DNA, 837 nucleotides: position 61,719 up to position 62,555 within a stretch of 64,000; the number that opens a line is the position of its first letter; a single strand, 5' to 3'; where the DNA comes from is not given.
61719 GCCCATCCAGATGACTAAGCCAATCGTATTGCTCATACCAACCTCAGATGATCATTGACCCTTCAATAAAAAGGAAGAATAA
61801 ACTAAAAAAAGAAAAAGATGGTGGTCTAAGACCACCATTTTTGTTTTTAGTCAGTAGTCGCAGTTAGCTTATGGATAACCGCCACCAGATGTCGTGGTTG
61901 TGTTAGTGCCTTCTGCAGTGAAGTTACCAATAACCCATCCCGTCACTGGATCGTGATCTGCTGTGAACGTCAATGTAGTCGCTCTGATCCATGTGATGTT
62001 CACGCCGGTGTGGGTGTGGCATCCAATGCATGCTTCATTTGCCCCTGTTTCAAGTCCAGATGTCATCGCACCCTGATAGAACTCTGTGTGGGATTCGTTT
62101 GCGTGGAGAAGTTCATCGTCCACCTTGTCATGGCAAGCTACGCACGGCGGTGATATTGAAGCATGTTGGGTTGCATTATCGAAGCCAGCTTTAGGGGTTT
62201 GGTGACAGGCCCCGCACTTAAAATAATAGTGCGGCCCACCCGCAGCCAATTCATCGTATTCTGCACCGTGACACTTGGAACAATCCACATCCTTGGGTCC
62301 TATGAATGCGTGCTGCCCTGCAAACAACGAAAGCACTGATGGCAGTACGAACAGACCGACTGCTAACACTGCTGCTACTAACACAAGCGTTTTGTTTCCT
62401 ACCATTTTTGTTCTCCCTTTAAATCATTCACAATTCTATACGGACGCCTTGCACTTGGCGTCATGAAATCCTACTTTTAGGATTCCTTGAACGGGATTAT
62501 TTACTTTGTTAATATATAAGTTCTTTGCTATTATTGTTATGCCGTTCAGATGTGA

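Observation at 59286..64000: Second cytochrome module with its own type I signal peptidase: candidate dedicated extracellular-electron-transfer export system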

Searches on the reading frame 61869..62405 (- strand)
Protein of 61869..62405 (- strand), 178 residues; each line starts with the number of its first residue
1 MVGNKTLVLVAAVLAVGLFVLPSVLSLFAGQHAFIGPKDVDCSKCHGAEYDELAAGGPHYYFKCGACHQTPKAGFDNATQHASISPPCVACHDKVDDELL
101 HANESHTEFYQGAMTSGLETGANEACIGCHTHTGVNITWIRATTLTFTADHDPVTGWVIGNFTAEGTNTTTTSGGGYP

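Call 6: search_protein_families(library=pfam, proteins=[window:61869-62405:-], max_evalue=0.1)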
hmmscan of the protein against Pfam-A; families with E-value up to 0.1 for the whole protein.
window:61869-62405:- (178 aa): 8 families
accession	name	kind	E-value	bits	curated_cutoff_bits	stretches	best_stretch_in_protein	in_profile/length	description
PF22113.1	Mtrc-MtrF_II-IV_dom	-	2.8e-05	24.1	30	1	41-133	83-166/176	Outer membrane cytochrome MtrC/MtrF-like, domains II/IV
PF14522.11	Cytochrome_C7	-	0.00012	22.2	24.8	2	62-131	14-67/67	Cytochrome c7 and related cytochrome c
PF09699.15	Paired_CXXCH_1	-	0.00014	22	20.6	1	63-95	8-39/41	Doubled CXXCH motif (Paired_CXXCH_1)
PF02085.21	Cytochrom_CIII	-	0.0028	18.4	22.9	2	59-133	28-85/101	Class III cytochrome C family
PF14537.11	Cytochrom_c3_2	-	0.0036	18.2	25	1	62-131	7-65/79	Cytochrome c3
PF22678.1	Cytochrom_c_NrfB-like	-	0.037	15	27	1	88-134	1-44/89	Cytochrome c-type protein NrfB-like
PF12760.12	Zn_ribbon_IS1595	-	0.07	13.6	25.4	1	38-69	17-45/46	Transposase zinc-ribbon domain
PF12898.13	Stc1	-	0.075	14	24.8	0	38-92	37-83/84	Stc1 domain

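Call 7: search_solved_structures(query=window:61869-62405:-, max_evalue=10, show_alignments=3)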
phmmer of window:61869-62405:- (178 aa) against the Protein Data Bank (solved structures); distinct sequences matched with E-value up to 10: 3.
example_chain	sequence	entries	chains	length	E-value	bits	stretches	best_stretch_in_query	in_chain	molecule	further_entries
8e5g_A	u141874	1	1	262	6.5e-13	52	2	72-174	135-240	c-type cytochrome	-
6lod_A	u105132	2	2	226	0.0091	19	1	68-143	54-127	MULTIHEME_CYTC domain-containing protein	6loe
5cir_E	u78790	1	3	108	0.91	12.4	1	51-97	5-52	Tumor necrosis factor receptor superfamily member 10A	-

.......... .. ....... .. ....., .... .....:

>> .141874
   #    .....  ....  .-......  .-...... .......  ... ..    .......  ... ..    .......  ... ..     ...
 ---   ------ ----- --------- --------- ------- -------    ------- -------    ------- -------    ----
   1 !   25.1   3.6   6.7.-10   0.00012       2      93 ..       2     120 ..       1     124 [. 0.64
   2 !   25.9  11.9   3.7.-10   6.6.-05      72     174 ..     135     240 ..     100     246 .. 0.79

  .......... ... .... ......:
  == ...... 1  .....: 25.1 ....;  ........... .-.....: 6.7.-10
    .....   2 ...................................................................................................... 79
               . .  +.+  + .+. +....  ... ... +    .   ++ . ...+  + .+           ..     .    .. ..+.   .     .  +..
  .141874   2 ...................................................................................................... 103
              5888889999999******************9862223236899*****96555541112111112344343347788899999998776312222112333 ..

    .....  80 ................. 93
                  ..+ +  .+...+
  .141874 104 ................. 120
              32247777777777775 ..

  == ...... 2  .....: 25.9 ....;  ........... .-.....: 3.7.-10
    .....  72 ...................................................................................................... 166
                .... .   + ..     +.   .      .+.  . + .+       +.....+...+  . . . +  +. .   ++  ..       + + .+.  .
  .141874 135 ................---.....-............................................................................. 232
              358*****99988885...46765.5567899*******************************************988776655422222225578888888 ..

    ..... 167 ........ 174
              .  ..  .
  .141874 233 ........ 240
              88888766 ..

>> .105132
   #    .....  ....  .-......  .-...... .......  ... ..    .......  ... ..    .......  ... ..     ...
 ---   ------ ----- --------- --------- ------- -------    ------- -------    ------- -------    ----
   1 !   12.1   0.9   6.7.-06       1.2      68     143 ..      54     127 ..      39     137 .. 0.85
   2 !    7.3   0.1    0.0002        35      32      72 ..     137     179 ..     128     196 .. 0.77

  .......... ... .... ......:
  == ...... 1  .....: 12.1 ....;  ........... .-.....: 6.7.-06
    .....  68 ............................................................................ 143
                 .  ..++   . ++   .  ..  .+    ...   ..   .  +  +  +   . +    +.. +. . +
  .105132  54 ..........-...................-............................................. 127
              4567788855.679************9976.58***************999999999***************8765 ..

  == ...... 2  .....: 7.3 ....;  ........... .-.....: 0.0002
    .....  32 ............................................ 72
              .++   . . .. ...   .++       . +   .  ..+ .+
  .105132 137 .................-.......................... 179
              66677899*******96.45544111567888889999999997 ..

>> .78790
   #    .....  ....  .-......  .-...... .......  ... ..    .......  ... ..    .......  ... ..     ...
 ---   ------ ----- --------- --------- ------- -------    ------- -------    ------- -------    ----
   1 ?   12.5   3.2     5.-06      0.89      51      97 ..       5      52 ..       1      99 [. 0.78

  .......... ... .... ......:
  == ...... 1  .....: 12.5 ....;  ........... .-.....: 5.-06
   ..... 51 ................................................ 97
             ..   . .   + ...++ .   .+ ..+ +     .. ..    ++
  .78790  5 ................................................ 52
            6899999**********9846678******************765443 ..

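Call 18: find_homologous_proteins(query=window:61869-62405:-, max_evalue=0.001)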
Query window:61869-62405:- (178 aa): 36 proteins with E <= 0.001 among 386 candidates.
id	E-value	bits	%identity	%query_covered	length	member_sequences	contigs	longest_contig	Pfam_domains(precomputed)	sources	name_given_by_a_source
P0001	3.3e-117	407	99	100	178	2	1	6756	PF22113.2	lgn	-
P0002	4.3e-87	309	79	97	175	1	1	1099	PF14522.12,PF22113.2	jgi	-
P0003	5.4e-80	285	73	100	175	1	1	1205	PF22113.2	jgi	-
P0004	7.3e-73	262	69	93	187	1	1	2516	PF14537.12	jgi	-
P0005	2.9e-71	257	69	93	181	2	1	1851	-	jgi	-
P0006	4.5e-68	247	67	93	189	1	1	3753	-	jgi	-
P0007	1.6e-62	229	64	99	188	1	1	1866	PF14522.12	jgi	-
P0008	2.9e-62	228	62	99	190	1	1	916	-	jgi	-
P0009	3.7e-62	227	64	99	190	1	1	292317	PF22113.2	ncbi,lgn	-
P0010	2.9e-61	224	66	97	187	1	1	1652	PF09699.16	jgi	-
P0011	9.6e-61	223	62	99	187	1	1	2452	PF14522.12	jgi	-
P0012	4.4e-59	217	58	97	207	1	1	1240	PF22113.2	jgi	-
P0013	1.3e-54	203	58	97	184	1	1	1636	-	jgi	-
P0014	6.3e-52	194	56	91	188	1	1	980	PF14522.12,PF22113.2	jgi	-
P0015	6.5e-52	194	54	91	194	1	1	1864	PF22678.2,PF14522.12,PF22113.2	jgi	-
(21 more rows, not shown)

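Call 20: find_related_loci(query=A1, collection=genome_contigs, flank=10000)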
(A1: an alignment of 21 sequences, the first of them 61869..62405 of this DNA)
Query A1 (178 aa) in genome_contigs; peptide patterns used: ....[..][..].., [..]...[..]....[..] (x = any residue, [..] = any of these).
300 stretches matched a pattern; 186 encode a relative of the query (tblastn E <= 1e-3); the best 80 are kept; 77 distinct loci.
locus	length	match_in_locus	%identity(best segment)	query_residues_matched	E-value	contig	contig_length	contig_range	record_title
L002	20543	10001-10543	63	1-168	4e-64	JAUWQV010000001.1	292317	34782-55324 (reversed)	MAG: Methanocellales archaeon isolate CSMAG_2511 CSMAG_2511_k141_463192_length_292317_cov_25.9981, whole genome shotgun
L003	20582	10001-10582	38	2-175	8e-36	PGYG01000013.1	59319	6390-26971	MAG: Candidatus Methanoperedenaceae archaeon HGW-Methanoperedenaceae-1 08E140C01_10kDa_scaffold_716, whole genome shotgu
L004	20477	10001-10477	39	5-141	1e-34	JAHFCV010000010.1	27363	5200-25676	MAG: Candidatus Methanoperedens sp. isolate nzgw23 NODE_1590_length_27364_cov_4.485336, whole genome shotgun sequence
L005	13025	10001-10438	44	17-165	4e-34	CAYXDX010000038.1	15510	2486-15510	MAG TPA_asm: uncultured archaeon isolate SRP216583_co2_138 genome assembly, contig: NODE_2894_length_15510_cov_13.319508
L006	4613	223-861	36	5-178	2e-33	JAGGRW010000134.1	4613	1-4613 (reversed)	MAG: Methanosarcinales archaeon isolate AUK006 PB_MANV_006_c_000000001550, whole genome shotgun sequence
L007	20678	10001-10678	35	1-168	5e-33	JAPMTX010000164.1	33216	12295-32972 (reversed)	MAG: Candidatus Methanoperedens sp. isolate LC 1 LC_0.1_scaffold_522, whole genome shotgun sequence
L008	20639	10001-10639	35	2-175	1e-32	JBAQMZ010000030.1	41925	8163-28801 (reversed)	MAG: Candidatus Methanoperedens sp. isolate MFD12050_ilm_asm_bin25 k127_80264, whole genome shotgun sequence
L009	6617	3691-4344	35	1-176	3e-32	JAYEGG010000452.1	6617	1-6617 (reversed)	MAG: Methanobacteriota archaeon isolate MAG252 MAG252_452, whole genome shotgun sequence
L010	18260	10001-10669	33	1-173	3e-32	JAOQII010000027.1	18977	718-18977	MAG: Candidatus Syntrophoarchaeum sp. isolate 12019_3 NODE_27, whole genome shotgun sequence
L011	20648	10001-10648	33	1-176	4e-31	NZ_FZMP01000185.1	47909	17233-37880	Candidatus Methanoperedens nitroreducens isolate Mnv1, whole genome shotgun sequence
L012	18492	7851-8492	35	2-176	3e-31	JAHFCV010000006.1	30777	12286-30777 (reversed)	MAG: Candidatus Methanoperedens sp. isolate nzgw23 NODE_1333_length_30778_cov_3.641583, whole genome shotgun sequence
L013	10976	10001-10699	33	1-170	3e-31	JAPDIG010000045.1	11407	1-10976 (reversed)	MAG: Methanophagales archaeon isolate FWG147 FWG147_ANME1qexz01_contig045_0011407bp, whole genome shotgun sequence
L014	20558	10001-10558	36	2-150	9e-31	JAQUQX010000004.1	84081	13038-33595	MAG: Candidatus Methanoperedens sp. isolate STD1_6 NODE_560_length_84081_cov_19.776783_Sandtown_D1, whole genome shotgun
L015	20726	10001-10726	32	1-170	2e-30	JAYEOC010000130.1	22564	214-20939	MAG: Methanobacteriota archaeon isolate MAG039 MAG039_130, whole genome shotgun sequence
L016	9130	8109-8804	32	1-170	7e-30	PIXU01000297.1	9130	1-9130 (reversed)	MAG: Methanophagales archaeon isolate WYZ-LMO13 WYZ-LMO13_contig75476, whole genome shotgun sequence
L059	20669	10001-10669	29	1-173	2e-21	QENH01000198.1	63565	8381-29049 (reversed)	Methanophagales archaeon isolate CONS3730B06UFb1 Ga0123266_1004, whole genome shotgun sequence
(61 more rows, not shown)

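Call 23: search_protein_families(library=ncbifam, proteins=[window:61869-62405:-], max_evalue=0.1)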
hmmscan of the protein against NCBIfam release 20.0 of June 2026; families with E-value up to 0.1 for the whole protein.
window:61869-62405:- (178 aa): 5 families
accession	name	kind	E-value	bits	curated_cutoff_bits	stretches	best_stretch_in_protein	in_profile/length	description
TIGR03153.1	cytochr_NrfH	equivalog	0.00033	20.7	134.2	0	13-72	7-62/138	cytochrome c nitrite reductase small subunit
TIGR01905.1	paired_CXXCH_1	subfamily_domain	0.0014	18.4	25.2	0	63-95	8-39/41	doubled CXXCH domain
NF040967.1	cytc_ExtN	equivalog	0.0021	17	200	1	37-136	19-116/415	selenite/tellurite reduction operon c-type cytochrome ExtN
NF040968.1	FeS_ExtO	equivalog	0.0021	16.9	200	1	37-136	19-116/416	selenite/tellurite reduction operon b-type cytochrome iron-sulfur cluster-binding subunit ExtO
TIGR03508.1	decahem_SO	subfamily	0.0038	16.7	192.2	1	40-95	193-251/258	DmsE family decaheme c-type cytochrome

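Call 68: predict_structure(alignment_id=A1)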
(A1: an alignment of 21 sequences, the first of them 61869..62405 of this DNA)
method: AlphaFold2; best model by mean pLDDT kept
length: 178 residues; sequences in the alignment: 21
mean_pLDDT: 55.5   pTM: 0.30
mean pLDDT of the five models: 55.5, 52.0, 50.7, 46.4, 45.7
residues with pLDDT >= 90: 13; 70-90: 12; 50-70: 85; < 50: 68
segments of 3 or more residues with pLDDT < 50: 30-36, 71-86, 118-145, 167-178
pLDDT, mean of each block of 10 residues (from residue 1): 84 91 63 48 59 66 57 41 42 58 55 53 44 33 52 69 49 29
secondary structure, 60 per line:
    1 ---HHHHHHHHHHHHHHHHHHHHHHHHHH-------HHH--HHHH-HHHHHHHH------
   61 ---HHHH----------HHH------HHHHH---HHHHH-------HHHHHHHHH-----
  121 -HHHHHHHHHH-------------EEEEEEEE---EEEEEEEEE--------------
elements in order: H4-29 H42-45 H47-54 H64-67 H87-91 H95-99 H107-115 H122-131 E145-152 E156-164

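Call 70: fold_search(model_id=the predicted structure, library=pdb)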
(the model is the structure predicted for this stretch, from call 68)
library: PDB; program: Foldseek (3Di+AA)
matches with E <= 10: 13; with E <= 0.001: 0
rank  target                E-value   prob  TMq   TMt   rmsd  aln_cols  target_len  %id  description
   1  5a49_H                5.0e+00  0.03  0.14  0.25  11.6        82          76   15  Crystal structure of the LOTUS domain (aa 139-222) of Drosophila Oskar in C222 (released 2015-07-22)
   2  9irf_A                5.0e+00  0.02  0.12  0.08   6.2        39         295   15  Cryo-EM Structure of csy1-4 with crRNA (released 2026-01-14)
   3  5cd8_A                5.7e+00  0.01  0.12  0.20  11.8        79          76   11  Crystal structure of the NTD of Drosophila Oskar protein (released 2015-09-02)
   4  5a48_B                6.1e+00  0.03  0.16  0.24  11.8        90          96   14  Crystal structure of the LOTUS domain (aa 139-240) of Drosophila Oskar in P65 (released 2015-07-22)
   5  5cd8_B                6.1e+00  0.02  0.13  0.24  11.1        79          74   15  Crystal structure of the NTD of Drosophila Oskar protein (released 2015-09-02)
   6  5cd8_E                6.5e+00  0.02  0.13  0.23  10.7        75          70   16  Crystal structure of the NTD of Drosophila Oskar protein (released 2015-09-02)
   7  4y42_A                8.4e+00  0.02  0.18  0.20  10.6        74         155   18  Cyanase (CynS) from Serratia proteamaculans (released 2015-04-08)
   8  5a49_E                8.4e+00  0.01  0.11  0.21  11.5        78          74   12  Crystal structure of the LOTUS domain (aa 139-222) of Drosophila Oskar in C222 (released 2015-07-22)
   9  5cd7_F                9.0e+00  0.02  0.13  0.24  10.6        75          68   16  Crystal structure of the NTD L199M of Drosophila Oskar protein (released 2015-09-02)
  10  9i8n_J                9.0e+00  0.01  0.15  0.06  21.3       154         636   13  NEDD1-bound native vertebrate gamma-tubulin ring complex from Xenopus laevis (released 2025-03-19)
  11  7qdw_MODEL_1_A        9.6e+00  0.03  0.17  0.34   6.1        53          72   15  Solution structure of the complex between plasmodial ZNHIT3 and NUFIP1 proteins (released 2022-03-30)
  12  1dw9_A                9.6e+00  0.02  0.16  0.17  10.7        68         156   19  Structure of cyanase reveals that a novel dimeric and decameric arrangement of subunits is required for formation of t (released 2000-05-16)
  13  5cd7_E                9.6e+00  0.02  0.13  0.24  10.7        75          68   16  Crystal structure of the NTD L199M of Drosophila Oskar protein (released 2015-09-02)

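Call 71: search_solved_structures(query=A1, max_evalue=0.01, show_alignments=1)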
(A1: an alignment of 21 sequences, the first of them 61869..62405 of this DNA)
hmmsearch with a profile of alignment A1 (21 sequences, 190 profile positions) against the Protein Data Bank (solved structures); distinct sequences matched with E-value up to 0.01: 20.
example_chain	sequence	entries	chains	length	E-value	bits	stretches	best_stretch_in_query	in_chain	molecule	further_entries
8e5g_A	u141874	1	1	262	1.9e-44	154.6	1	4-185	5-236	c-type cytochrome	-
6qvm_A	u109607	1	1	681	5.8e-07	32.3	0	37-113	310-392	Multiheme cytochrome cf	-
1fs9_A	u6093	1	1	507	5e-06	29.3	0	36-83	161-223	CYTOCHROME C NITRITE REDUCTASE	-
1qdb_A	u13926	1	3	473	6.3e-06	28.9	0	36-94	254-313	CYTOCHROME C NITRITE REDUCTASE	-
3bng_A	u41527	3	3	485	7.5e-06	28.7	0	36-84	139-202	Cytochrome c-552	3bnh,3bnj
1fs7_A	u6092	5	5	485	7.9e-06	28.6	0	36-83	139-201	CYTOCHROME C NITRITE REDUCTASE | Cytochrome c-552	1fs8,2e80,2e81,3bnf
6r2q_A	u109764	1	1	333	2.5e-05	27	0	40-110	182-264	Cystathionine beta-synthase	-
1oah_A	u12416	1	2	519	4.2e-05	26.3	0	36-130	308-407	CYTOCHROME C NITRITE REDUCTASE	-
5ze8_A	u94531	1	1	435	0.0014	21.3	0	66-139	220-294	cytochrome c552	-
8bcx_A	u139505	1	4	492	0.0016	21.1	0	38-148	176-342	Nitrite reductase (cytochrome; ammonia-forming)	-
1sp3_A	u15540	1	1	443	0.0018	20.9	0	31-109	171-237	cytochrome c, putative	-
1vrn_C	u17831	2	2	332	0.0022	20.6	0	61-110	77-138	Photosynthetic reaction center cytochrome c subunit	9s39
6et5_C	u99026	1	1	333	0.0022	20.6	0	61-110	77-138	Photosynthetic reaction center cytochrome c subunit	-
9h19_C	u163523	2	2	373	0.0033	20.1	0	58-159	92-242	Photosynthetic reaction center cytochrome c subunit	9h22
1dxr_C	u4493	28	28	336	0.0037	19.9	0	61-110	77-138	PHOTOSYNTHETIC REACTION CENTER CYTOCHROME C SUBUNIT | PHOTOSYNTHETIC REACTION CENTER | Photosynthetic reaction center cytochrome C subunit precursor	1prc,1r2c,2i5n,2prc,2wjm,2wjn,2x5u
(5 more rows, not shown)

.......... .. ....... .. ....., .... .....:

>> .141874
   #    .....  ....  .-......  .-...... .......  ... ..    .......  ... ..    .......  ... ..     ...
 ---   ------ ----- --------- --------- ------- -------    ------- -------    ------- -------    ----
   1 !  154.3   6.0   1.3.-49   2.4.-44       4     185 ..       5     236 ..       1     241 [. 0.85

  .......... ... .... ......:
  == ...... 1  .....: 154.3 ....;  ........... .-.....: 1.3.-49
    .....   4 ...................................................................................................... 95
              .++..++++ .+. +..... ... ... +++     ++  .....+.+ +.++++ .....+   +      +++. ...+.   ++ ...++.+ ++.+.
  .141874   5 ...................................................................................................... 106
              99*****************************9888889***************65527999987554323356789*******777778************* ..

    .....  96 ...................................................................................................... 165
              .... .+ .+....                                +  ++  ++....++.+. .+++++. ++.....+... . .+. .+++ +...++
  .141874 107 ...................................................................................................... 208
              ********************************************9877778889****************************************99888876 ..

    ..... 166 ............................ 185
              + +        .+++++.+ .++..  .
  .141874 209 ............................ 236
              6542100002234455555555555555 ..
